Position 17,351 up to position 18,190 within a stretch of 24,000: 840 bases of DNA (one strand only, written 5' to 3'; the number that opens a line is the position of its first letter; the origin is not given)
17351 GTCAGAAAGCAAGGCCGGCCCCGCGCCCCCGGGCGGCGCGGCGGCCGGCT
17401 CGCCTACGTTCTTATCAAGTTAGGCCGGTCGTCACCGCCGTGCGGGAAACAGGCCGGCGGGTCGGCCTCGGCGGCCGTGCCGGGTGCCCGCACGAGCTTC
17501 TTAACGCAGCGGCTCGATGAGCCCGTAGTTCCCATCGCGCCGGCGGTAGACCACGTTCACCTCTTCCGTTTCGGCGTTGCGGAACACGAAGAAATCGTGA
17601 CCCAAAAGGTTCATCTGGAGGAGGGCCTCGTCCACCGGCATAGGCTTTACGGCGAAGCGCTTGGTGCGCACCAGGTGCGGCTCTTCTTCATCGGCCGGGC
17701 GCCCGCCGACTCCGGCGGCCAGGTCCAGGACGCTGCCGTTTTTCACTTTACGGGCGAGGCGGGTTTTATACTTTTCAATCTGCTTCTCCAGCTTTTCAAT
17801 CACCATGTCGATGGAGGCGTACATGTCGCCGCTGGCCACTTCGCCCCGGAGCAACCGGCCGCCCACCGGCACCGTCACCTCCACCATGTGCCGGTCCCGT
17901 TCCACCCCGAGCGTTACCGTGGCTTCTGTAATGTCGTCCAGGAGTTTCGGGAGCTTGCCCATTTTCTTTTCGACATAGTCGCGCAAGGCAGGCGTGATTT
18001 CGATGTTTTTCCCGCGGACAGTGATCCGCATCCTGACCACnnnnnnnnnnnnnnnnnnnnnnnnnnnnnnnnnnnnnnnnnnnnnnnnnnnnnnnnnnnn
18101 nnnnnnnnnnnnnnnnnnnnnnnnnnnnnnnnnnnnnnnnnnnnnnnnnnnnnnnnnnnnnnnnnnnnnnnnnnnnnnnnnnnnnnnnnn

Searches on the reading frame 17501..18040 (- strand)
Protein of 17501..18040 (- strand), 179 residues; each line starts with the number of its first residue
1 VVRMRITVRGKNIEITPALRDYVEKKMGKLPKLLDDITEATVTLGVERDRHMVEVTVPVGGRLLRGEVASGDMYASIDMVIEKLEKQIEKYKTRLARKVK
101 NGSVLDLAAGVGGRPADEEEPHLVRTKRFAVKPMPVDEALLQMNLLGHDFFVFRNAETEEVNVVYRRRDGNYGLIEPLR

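Call 7: find_encoding_contigs(protein=window:17501-18040:-, flank=3000, max_places=10)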
Protein window:17501-18040:- (179 aa): no gene with exactly this product is on record in the collection.
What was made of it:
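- Tried and rejected: The first look-up with the GTG start at 18040 failed (call 7).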

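Call 12: find_encoding_contigs(protein=window:17501-18031:-, flank=3000, max_places=10)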
Protein window:17501-18031:- (176 aa): 4 contigs read that carry it; 3 places shown.
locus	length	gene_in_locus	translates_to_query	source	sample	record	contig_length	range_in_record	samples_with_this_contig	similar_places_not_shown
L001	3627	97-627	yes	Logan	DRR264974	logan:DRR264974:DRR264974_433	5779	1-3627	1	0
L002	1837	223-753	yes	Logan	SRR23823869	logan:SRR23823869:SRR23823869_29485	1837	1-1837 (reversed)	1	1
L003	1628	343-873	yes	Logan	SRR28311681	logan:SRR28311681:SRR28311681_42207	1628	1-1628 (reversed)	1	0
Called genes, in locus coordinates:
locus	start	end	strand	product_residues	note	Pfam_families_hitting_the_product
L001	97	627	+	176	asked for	PF02482:Ribosomal_S30AE, PF16321:Ribosom_S30AE_C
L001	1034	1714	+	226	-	-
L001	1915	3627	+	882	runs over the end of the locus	PF07517:SecA_DEAD, PF00270:DEAD (faint), PF01043:SecA_PP_bind, PF21090:P-loop_SecA, PF07516:SecA_SW, PF02810:SEC-C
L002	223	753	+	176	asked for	PF02482:Ribosomal_S30AE, PF16321:Ribosom_S30AE_C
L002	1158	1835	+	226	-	?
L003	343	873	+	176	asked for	PF02482:Ribosomal_S30AE, PF16321:Ribosom_S30AE_C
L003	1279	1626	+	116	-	?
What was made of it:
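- Tried and rejected: The true start is the ATG at 18031 (call 12).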

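Call 13: search_protein_families(library=pfam, proteins=[window:17501-18031:-])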
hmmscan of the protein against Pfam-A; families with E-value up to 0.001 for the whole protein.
window:17501-18031:- (176 aa): 2 families
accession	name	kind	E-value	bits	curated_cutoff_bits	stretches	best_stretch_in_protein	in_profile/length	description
PF16321.10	Ribosom_S30AE_C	-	1e-31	108.8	25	1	115-171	1-57/57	Sigma 54 modulation/S30EA ribosomal protein C terminus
PF02482.25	Ribosomal_S30AE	-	6.2e-28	97.8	23.7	1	3-92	1-87/88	Sigma 54 modulation protein / S30EA ribosomal protein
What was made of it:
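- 17501..18031 (-): hpf (long HPF, 176 aa). Pfam PF02482 + PF16321 (call 13).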

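Call 21: list_cluster_members(proteins=[window:17501-18031:-, window:18705-19427:-, window:20176-21030:-])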
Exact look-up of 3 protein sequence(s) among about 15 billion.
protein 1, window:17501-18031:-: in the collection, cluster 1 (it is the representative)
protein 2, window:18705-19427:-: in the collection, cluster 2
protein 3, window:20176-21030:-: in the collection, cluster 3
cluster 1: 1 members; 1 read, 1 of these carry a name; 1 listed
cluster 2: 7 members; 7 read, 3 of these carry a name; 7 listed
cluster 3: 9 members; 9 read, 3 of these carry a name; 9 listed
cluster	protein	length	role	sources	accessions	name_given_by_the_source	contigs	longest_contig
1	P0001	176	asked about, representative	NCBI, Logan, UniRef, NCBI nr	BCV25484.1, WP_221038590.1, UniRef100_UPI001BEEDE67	ribosome hibernation-promoting factor, HPF/YfiA family [Gelria sp. Kuro-4] | ribosome hibernation-promoting factor, HPF/YfiA family n=1 Tax=Gelria sp. Kuro-4 ... | ribosome-associated translation inhibitor RaiA [Gelria sp. Kuro-4]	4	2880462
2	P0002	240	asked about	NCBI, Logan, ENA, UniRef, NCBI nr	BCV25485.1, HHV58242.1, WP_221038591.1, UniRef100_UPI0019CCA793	MAG TPA: amino acid ABC transporter ATP-binding protein [Firmicutes bacterium] | amino acid ABC transporter ATP-binding protein n=1 Tax=Gelria sp. Kuro-4 TaxID=2796927 ... | amino acid ABC transporter ATP-binding protein [Gelria sp. Kuro-4]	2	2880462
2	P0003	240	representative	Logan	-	-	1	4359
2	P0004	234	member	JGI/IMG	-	polar amino acid transport system ATP-binding protein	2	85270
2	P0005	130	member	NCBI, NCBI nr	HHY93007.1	MAG TPA: amino acid ABC transporter ATP-binding protein, partial [Firmicutes bacterium] | amino acid ABC transporter ATP-binding protein [Bacillota bacterium]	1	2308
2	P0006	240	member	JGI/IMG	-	-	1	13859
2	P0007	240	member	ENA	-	-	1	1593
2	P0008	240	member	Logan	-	-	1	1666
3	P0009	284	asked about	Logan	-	-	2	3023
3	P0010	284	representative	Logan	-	-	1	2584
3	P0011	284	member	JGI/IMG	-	polar amino acid transport system substrate-binding protein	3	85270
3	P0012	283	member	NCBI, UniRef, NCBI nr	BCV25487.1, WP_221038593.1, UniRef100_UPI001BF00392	basic amino acid ABC transporter substrate-binding protein [Gelria sp. Kuro-4] | basic amino acid ABC transporter substrate-binding protein n=1 Tax=Gelria sp. Kuro-4 ...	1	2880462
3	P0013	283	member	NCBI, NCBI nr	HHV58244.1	MAG TPA: basic amino acid ABC transporter substrate-binding protein [Firmicutes bacterium] | basic amino acid ABC transporter substrate-binding protein [Bacillota bacterium]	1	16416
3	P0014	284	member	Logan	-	-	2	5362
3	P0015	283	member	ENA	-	-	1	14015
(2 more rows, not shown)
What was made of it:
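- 17501..18031 (-): Exact match to BCV25484.1 of Gelria sp. Kuro-4 (call 21).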

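Call 31: find_encoding_contigs(protein=P0004, flank=10000, max_places=6)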
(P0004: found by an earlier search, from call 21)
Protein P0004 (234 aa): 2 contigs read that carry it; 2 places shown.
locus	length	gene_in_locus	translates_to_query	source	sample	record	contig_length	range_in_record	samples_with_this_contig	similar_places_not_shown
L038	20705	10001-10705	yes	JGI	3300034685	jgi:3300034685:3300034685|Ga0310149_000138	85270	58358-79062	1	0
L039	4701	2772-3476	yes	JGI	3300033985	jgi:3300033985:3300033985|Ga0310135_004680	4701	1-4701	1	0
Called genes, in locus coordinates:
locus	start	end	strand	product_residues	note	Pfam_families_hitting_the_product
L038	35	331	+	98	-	PF27172:YxeD (faint)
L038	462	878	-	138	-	PF01850:PIN, PF13470:PIN_3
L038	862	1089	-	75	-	PF02604:PhdYeFM_antitox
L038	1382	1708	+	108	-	PF03576:Peptidase_S58 (weak)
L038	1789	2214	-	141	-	PF05400:FliT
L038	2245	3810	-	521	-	PF02465:FliD_N, PF07195:FliD_C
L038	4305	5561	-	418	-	PF00669:Flagellin_N, PF00700:Flagellin_C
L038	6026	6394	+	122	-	PF03646:FlaG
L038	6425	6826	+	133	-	PF02561:FliS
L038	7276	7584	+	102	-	PF13451:zf_Tbcl, PF23477:zf_Tbcl_2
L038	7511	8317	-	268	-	-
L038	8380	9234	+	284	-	PF00497:SBP_bac_3, PF10613:Lig_chan-Glu_bd, PF12974:Phosphonate-bd (weak)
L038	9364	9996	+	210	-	PF00528:BPD_transp_1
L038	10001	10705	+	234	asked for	PF09818:ABC_ATPase (faint), PF13191:AAA_16 (faint), PF00005:ABC_tran, PF02463:SMC_N, PF13401:AAA_22 (weak), PF13304:AAA_21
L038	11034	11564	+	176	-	PF02482:Ribosomal_S30AE, PF16321:Ribosom_S30AE_C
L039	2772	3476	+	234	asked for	PF09818:ABC_ATPase (faint), PF13191:AAA_16 (faint), PF00005:ABC_tran, PF02463:SMC_N, PF13401:AAA_22 (weak), PF13304:AAA_21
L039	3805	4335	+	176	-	PF02482:Ribosomal_S30AE, PF16321:Ribosom_S30AE_C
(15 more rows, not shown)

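Call 32: find_encoding_contigs(protein=P0006, flank=10000, max_places=6)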
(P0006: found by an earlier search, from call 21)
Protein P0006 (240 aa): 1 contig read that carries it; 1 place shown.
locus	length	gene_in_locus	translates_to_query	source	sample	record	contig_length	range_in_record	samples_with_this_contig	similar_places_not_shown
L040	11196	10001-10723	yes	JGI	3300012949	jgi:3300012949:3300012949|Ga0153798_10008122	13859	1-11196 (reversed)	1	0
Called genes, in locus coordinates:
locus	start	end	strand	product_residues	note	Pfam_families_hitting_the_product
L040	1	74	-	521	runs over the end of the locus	PF02465:FliD_N, PF07195:FliD_C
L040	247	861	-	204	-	PF13527:Acetyltransf_9 (faint), PF00583:Acetyltransf_1 (weak), PF13508:Acetyltransf_7 (weak), PF13673:Acetyltransf_10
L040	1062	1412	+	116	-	PF01638:HxlR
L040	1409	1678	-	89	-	-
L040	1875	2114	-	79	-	-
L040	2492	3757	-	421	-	PF00753:Lactamase_B (weak)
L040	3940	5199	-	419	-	PF00669:Flagellin_N, PF00700:Flagellin_C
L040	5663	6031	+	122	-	PF03646:FlaG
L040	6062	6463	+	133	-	PF02561:FliS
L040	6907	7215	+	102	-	PF13451:zf_Tbcl, PF23477:zf_Tbcl_2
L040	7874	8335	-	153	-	-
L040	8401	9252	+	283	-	PF00497:SBP_bac_3, PF10613:Lig_chan-Glu_bd, PF12974:Phosphonate-bd (weak)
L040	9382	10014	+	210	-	PF00528:BPD_transp_1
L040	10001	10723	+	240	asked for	PF09818:ABC_ATPase (faint), PF02463:SMC_N, PF13191:AAA_16 (faint), PF00005:ABC_tran, PF13401:AAA_22 (weak), PF13304:AAA_21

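Call 43: find_homologous_proteins(query=window:17501-18031:-, max_evalue=1e-30)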
Query window:17501-18031:- (176 aa): 7443 proteins with E <= 1e-30 among 8000 candidates; the best 120 are listed.
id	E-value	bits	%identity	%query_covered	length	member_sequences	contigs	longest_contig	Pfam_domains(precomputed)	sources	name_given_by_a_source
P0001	1.9e-108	378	100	100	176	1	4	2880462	PF02482.26,PF16321.11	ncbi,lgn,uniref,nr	ncbi:ribosome hibernation-promoting factor, HPF/YfiA family [Gelria sp. Kuro-4]|uniref:ribosome hibe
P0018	7.8e-108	376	99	100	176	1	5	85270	PF02482.26,PF16321.11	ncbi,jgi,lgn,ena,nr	ncbi:MAG TPA: ribosome-associated translation inhibitor RaiA [Firmicutes bacterium]|jgi:putative sig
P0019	1.8e-98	345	91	99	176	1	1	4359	PF02482.26,PF16321.11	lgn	-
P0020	1.6e-95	336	88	99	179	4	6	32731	PF02482.26,PF16321.11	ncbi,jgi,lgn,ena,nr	ncbi:MAG: putative sigma-54 modulation protein [Bacillota bacterium]|nr:putative sigma-54 modulation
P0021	1.1e-89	316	84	99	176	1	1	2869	PF02482.26,PF16321.11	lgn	-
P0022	7.0e-88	311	82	99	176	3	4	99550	PF02482.26,PF16321.11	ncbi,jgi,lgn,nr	ncbi:MAG: ribosome-associated translation inhibitor RaiA [Firmicutes bacterium]|jgi:putative sigma-5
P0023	6.4e-86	304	81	99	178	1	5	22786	PF02482.26,PF16321.11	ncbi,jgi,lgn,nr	ncbi:MAG: ribosome-associated translation inhibitor RaiA [Firmicutes bacterium]|jgi:putative sigma-5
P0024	2.7e-85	302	80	100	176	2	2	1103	PF02482.26,PF16321.11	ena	-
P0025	1.3e-83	297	78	100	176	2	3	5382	PF02482.26,PF16321.11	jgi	jgi:putative sigma-54 modulation protein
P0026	1.5e-83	297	80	100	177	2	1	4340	PF02482.26,PF16321.11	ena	-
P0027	2.1e-83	296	80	100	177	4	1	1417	PF02482.26,PF16321.11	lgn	-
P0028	4.4e-83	295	77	100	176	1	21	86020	PF02482.26,PF16321.11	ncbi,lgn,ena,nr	ncbi:MAG TPA: ribosome-associated translation inhibitor RaiA [Firmicutes bacterium]|nr:ribosome-asso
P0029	7.8e-83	294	77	100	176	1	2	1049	PF02482.26,PF16321.11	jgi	jgi:putative sigma-54 modulation protein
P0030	4.9e-79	282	74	100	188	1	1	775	PF02482.26,PF16321.11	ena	-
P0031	6.7e-76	272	73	99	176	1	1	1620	PF02482.26,PF16321.11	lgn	-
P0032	1.6e-75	270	73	99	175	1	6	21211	PF02482.26,PF16321.11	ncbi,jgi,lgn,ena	ncbi:MAG: ribosome-associated translation inhibitor RaiA [bacterium]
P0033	2.3e-75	270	73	99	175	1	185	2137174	PF02482.26,PF16321.11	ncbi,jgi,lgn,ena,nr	ncbi:MAG: ribosome-associated translation inhibitor RaiA [bacterium]|jgi:putative sigma-54 modulatio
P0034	3.0e-75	270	72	99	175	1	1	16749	PF02482.26,PF16321.11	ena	-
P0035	3.2e-75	269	72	99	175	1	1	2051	PF02482.26,PF16321.11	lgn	-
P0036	3.3e-75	269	73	99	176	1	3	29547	PF02482.26,PF16321.11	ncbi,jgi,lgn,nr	ncbi:MAG TPA: ribosome-associated translation inhibitor RaiA [Firmicutes bacterium]|jgi:putative sig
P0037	1.1e-74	268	73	99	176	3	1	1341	PF02482.26,PF16321.11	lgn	-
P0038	1.1e-74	268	72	99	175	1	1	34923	PF02482.26,PF16321.11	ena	-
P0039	1.4e-74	267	71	99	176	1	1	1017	PF02482.26,PF16321.11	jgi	-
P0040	7.1e-74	265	73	99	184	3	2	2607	PF02482.26,PF16321.11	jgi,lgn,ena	jgi:putative sigma-54 modulation protein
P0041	8.6e-74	265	70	99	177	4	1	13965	PF02482.26,PF16321.11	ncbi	-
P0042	1.1e-73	264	70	99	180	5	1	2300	PF02482.26,PF16321.11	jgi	-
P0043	3.8e-73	263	71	99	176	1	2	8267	PF02482.26,PF16321.11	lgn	-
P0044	7.5e-72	259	71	99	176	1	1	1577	PF02482.26,PF16321.11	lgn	-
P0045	2.0e-71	257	68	99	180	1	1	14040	PF02482.26,PF16321.11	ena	-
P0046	3.0e-71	257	68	99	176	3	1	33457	PF02482.26,PF16321.11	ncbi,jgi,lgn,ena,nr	ncbi:MAG: ribosome-associated translation inhibitor RaiA [Clostridia bacterium]|nr:ribosome-associat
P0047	5.2e-71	256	68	99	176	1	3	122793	PF02482.26,PF16321.11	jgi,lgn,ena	-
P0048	7.1e-71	255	69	99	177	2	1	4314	PF02482.26,PF16321.11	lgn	-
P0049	9.4e-71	255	68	99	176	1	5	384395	PF02482.26,PF16321.11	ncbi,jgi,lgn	ncbi:MAG: ribosome hibernation-promoting factor, HPF/YfiA family [bacterium]|jgi:putative sigma-54 m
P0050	1.3e-70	255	67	99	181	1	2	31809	PF02482.26,PF16321.11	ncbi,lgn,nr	ncbi:MAG: ribosome-associated translation inhibitor RaiA [Firmicutes bacterium]|nr:ribosome-associat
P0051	1.5e-70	254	67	99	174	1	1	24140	PF02482.26,PF16321.11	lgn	-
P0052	2.0e-70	254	66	99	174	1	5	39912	PF02482.26,PF16321.11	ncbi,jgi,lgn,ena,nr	ncbi:MAG: ribosome hibernation-promoting factor, HPF/YfiA family [Bacillota bacterium]|jgi:putative 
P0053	4.0e-70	253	67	99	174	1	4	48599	PF02482.26,PF16321.11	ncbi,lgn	-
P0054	5.0e-70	253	67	99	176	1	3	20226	PF02482.26,PF16321.11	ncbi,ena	-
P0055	9.6e-70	252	67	99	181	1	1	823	PF02482.26,PF16321.11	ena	-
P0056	9.7e-70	252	69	99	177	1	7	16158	PF02482.26,PF16321.11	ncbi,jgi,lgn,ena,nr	ncbi:MAG: ribosome-associated translation inhibitor RaiA [Firmicutes bacterium]|nr:ribosome-associat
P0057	1.1e-69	252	65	99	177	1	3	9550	PF02482.26,PF16321.11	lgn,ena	-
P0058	1.1e-69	251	67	99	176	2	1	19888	PF02482.26,PF16321.11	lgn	-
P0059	1.3e-69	251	67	99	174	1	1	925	PF02482.26,PF16321.11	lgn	-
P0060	1.3e-69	251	68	99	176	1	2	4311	PF02482.26,PF16321.11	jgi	jgi:putative sigma-54 modulation protein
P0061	1.4e-69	251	67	99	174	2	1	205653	PF02482.26,PF16321.11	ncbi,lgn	ncbi:MAG: ribosome-associated translation inhibitor RaiA [Bacillota bacterium]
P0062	2.2e-69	251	67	99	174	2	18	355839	PF02482.26,PF16321.11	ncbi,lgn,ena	-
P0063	2.7e-69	250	65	99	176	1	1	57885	PF02482.26,PF16321.11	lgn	-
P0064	3.5e-69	250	66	99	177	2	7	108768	PF02482.26,PF16321.11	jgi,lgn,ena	jgi:putative sigma-54 modulation protein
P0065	3.7e-69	250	69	99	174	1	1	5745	PF02482.26,PF16321.11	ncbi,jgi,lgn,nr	ncbi:MAG TPA: ribosome-associated translation inhibitor RaiA [Clostridia bacterium]|nr:ribosome-asso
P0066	4.7e-69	249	65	99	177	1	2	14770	PF02482.26,PF16321.11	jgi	-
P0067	7.8e-69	249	67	99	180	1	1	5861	PF02482.26,PF16321.11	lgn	-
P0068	1.0e-68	248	65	99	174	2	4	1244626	PF02482.26,PF16321.11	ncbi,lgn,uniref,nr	ncbi:ribosome hibernation-promoting factor, HPF/YfiA family [Desulfitibacter alkalitolerans]|uniref:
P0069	1.1e-68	248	65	99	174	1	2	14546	PF02482.26,PF16321.11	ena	-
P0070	1.1e-68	248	65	99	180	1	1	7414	PF02482.26,PF16321.11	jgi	jgi:putative sigma-54 modulation protein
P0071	1.6e-68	248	66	99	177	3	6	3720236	PF02482.26,PF16321.11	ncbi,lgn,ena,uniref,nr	ncbi:ribosome-associated translation inhibitor RaiA [Metallumcola ferriviriculae]|uniref:Ribosome hi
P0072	2.4e-68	247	65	99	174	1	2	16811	PF02482.26,PF16321.11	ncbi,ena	-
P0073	2.6e-68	247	67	99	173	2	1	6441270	PF02482.26,PF16321.11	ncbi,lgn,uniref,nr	ncbi:ribosome hibernation-promoting factor, HPF/YfiA family [Candidatus Formimonas warabiya]|uniref:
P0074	2.7e-68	247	67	98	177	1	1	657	PF02482.26,PF16321.11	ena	-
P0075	2.8e-68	247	66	99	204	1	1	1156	PF02482.26,PF16321.11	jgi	-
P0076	2.9e-68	247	65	99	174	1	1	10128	PF02482.26,PF16321.11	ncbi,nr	ncbi:MAG: putative sigma-54 modulation protein [Clostridia bacterium]|nr:putative sigma-54 modulatio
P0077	2.9e-68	247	64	99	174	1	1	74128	PF02482.26,PF16321.11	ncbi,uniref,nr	ncbi:ribosome hibernation-promoting factor, HPF/YfiA family [Neomoorella mulderi]|uniref:Ribosome hi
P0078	3.0e-68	247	65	99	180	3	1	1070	PF02482.26,PF16321.11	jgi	jgi:putative sigma-54 modulation protein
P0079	3.1e-68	247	68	99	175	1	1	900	PF02482.26,PF16321.11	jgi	-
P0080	3.2e-68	247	66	99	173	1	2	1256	PF02482.26,PF16321.11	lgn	-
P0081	4.0e-68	246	65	99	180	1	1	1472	PF02482.26,PF16321.11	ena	-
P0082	4.7e-68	246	65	99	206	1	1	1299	PF02482.26,PF16321.11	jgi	jgi:putative sigma-54 modulation protein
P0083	5.2e-68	246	69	99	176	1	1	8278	PF02482.26,PF16321.11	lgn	-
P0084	5.7e-68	246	64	99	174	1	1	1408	PF02482.26,PF16321.11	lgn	-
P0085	5.7e-68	246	64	99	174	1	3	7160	PF02482.26,PF16321.11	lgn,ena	-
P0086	6.2e-68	246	63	99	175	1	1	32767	PF02482.26,PF16321.11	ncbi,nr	ncbi:MAG: putative sigma-54 modulation protein [Moorella sp. (in: firmicutes)]|nr:putative sigma-54 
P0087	7.8e-68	245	64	99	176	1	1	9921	PF02482.26,PF16321.11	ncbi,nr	ncbi:MAG: ribosome-associated translation inhibitor RaiA [Bacillota bacterium]|nr:ribosome-associate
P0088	8.9e-68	245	64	99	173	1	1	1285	PF02482.26,PF16321.11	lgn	-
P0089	1.0e-67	245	63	99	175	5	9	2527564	PF02482.26,PF16321.11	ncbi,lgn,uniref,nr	ncbi:putative sigma-54 modulation protein [Moorella thermoacetica]|uniref:ribosome hibernation-promo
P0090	1.1e-67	245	64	99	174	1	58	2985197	PF02482.26,PF16321.11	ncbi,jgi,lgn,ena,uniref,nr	ncbi:MAG: putative sigma-54 modulation protein [Moorella sp. (in: firmicutes)]|jgi:putative sigma-54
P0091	1.1e-67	245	66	99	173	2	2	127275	PF02482.26,PF16321.11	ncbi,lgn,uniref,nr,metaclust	ncbi:ribosomal subunit interface protein [Thermincola ferriacetica]|uniref:Ribosome hibernation prom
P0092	1.3e-67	245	67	99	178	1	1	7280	PF02482.26,PF16321.11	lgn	-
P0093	1.3e-67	245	66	99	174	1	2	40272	PF02482.26,PF16321.11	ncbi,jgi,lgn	-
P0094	1.3e-67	245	66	99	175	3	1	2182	PF02482.26,PF16321.11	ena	-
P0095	1.5e-67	245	64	99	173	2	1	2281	PF02482.26,PF16321.11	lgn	-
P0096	2.7e-67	244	64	99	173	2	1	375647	PF02482.26,PF16321.11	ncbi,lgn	ncbi:MAG: ribosome hibernation-promoting factor, HPF/YfiA family [Bacillota bacterium]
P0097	3.0e-67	244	65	99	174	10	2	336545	PF02482.26,PF16321.11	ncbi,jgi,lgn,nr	ncbi:MAG: ribosome-associated translation inhibitor RaiA [Firmicutes bacterium]|jgi:putative sigma-5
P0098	3.1e-67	243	66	99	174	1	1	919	PF02482.26,PF16321.11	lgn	-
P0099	3.5e-67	243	64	99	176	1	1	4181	PF02482.26,PF16321.11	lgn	-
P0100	3.6e-67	243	64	99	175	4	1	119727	PF02482.26,PF16321.11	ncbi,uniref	ncbi:ribosome-associated translation inhibitor RaiA [Moorella naiadis]|uniref:ribosome hibernation-p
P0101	4.1e-67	243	62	99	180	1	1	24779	PF02482.26,PF16321.11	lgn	-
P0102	4.2e-67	243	65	99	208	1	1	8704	PF02482.26,PF16321.11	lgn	-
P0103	4.4e-67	243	63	99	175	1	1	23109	PF02482.26,PF16321.11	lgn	-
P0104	5.0e-67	243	64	99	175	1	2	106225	PF02482.26,PF16321.11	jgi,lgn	-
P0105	5.8e-67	243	66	99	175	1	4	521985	PF02482.26,PF16321.11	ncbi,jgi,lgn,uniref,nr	ncbi:ribosome-associated translation inhibitor RaiA [Desulfallas sp. Bu1-1]|jgi:putative sigma-54 mo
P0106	5.9e-67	243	65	99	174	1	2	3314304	PF02482.26,PF16321.11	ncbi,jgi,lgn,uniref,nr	ncbi:ribosome hibernation-promoting factor, HPF/YfiA family [Zhaonella formicivorans]|jgi:putative s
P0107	6.6e-67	242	63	99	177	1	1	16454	PF02482.26,PF16321.11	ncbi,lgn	-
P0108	6.9e-67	242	64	99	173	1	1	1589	PF02482.26,PF16321.11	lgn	-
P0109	8.1e-67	242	67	99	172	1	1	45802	PF02482.26,PF16321.11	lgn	-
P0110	9.2e-67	242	64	99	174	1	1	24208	PF02482.26,PF16321.11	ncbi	ncbi:MAG: ribosome hibernation-promoting factor, HPF/YfiA family [Bacillota bacterium]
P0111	1.1e-66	242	64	99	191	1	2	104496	PF02482.26,PF16321.11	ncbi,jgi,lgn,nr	ncbi:MAG: SSU ribosomal protein S30P [Clostridia bacterium 41_269]|nr:MAG: SSU ribosomal protein S30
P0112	1.2e-66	242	65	99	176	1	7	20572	PF02482.26,PF16321.11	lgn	-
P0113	1.3e-66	241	71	91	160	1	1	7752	PF02482.26,PF16321.11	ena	-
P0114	1.4e-66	241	69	99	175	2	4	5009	PF02482.26,PF16321.11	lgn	-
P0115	1.4e-66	241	65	99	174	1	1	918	PF02482.26,PF16321.11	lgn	-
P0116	1.8e-66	241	67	99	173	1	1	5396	PF02482.26,PF16321.11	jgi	jgi:putative sigma-54 modulation protein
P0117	1.8e-66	241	65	99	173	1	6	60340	PF02482.26,PF16321.11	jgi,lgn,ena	-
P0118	2.1e-66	241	65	99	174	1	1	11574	PF02482.26,PF16321.11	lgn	-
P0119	2.2e-66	241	63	99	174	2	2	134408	PF02482.26,PF16321.11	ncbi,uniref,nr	ncbi:Ribosomal protein S30Ae/sigma 54 modulation protein [Moorella glycerini]|uniref:Ribosome hibern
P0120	2.2e-66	241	65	99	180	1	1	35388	PF02482.26,PF16321.11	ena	-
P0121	2.4e-66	241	64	99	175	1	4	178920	PF02482.26,PF16321.11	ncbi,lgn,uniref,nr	ncbi:ribosome hibernation-promoting factor, HPF/YfiA family [Desulfofalx alkaliphila]|uniref:ribosom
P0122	2.7e-66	240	65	99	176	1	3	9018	PF02482.26,PF16321.11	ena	-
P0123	2.7e-66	240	66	99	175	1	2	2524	PF02482.26,PF16321.11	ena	-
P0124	3.1e-66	240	66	99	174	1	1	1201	PF02482.26,PF16321.11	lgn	-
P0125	3.2e-66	240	61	99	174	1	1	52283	PF02482.26,PF16321.11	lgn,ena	-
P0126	3.2e-66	240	65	99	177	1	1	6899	PF02482.26,PF16321.11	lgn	-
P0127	3.5e-66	240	63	99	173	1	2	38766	PF02482.26,PF16321.11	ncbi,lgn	ncbi:ribosome-associated translation inhibitor RaiA [Desulfotomaculum varum]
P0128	3.8e-66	240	64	99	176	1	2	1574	PF02482.26,PF16321.11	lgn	-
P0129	4.3e-66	240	63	99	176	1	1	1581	PF02482.26,PF16321.11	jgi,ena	-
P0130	4.7e-66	240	64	99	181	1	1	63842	PF02482.26,PF16321.11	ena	-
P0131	4.7e-66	240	64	99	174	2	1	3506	PF02482.26,PF16321.11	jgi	-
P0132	4.7e-66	240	65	99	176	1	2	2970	PF02482.26,PF16321.11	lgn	-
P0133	4.8e-66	240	63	99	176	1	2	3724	PF02482.26,PF16321.11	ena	-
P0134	4.9e-66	240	64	99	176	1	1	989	PF02482.26,PF16321.11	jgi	-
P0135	4.9e-66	240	63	99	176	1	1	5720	PF02482.26,PF16321.11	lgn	-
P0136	5.0e-66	240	63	99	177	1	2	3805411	PF02482.26,PF16321.11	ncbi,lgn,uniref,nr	ncbi:MAG: ribosome hibernation-promoting factor, HPF/YfiA family [Bacillota bacterium]|uniref:Riboso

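Call 44: find_encoding_contigs(protein=P0020, flank=5000, max_places=3)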
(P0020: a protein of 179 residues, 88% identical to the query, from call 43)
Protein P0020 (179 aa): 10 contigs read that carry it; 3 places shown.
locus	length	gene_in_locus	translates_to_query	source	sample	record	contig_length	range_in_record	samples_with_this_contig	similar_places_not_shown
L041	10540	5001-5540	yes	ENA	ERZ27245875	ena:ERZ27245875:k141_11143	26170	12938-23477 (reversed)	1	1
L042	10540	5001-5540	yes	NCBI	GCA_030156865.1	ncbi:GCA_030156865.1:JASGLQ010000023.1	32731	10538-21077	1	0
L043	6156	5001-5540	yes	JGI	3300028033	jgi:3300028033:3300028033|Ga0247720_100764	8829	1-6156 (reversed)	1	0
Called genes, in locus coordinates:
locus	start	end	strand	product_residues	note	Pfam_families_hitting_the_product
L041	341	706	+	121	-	PF03646:FlaG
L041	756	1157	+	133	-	PF02561:FliS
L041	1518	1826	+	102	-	PF13451:zf_Tbcl, PF23477:zf_Tbcl_2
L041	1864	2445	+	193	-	-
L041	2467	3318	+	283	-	PF00497:SBP_bac_3, PF10613:Lig_chan-Glu_bd, PF12974:Phosphonate-bd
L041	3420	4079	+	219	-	PF00528:BPD_transp_1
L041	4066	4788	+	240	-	PF02463:SMC_N, PF20703:nSTAND1 (weak), PF09818:ABC_ATPase (faint), PF13191:AAA_16 (weak), PF00005:ABC_tran, PF13401:AAA_22 (weak), PF13304:AAA_21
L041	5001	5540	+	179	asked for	PF02482:Ribosomal_S30AE, PF16321:Ribosom_S30AE_C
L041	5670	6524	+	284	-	-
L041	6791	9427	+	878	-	PF07517:SecA_DEAD, PF00270:DEAD (faint), PF01043:SecA_PP_bind, PF21090:P-loop_SecA, PF07516:SecA_SW, PF02810:SEC-C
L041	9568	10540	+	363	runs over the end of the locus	PF03462:PCRF, PF00472:RF-1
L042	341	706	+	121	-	PF03646:FlaG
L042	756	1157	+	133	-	PF02561:FliS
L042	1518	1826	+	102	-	PF13451:zf_Tbcl, PF23477:zf_Tbcl_2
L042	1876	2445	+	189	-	-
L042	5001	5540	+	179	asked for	PF02482:Ribosomal_S30AE, PF16321:Ribosom_S30AE_C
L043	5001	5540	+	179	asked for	PF02482:Ribosomal_S30AE, PF16321:Ribosom_S30AE_C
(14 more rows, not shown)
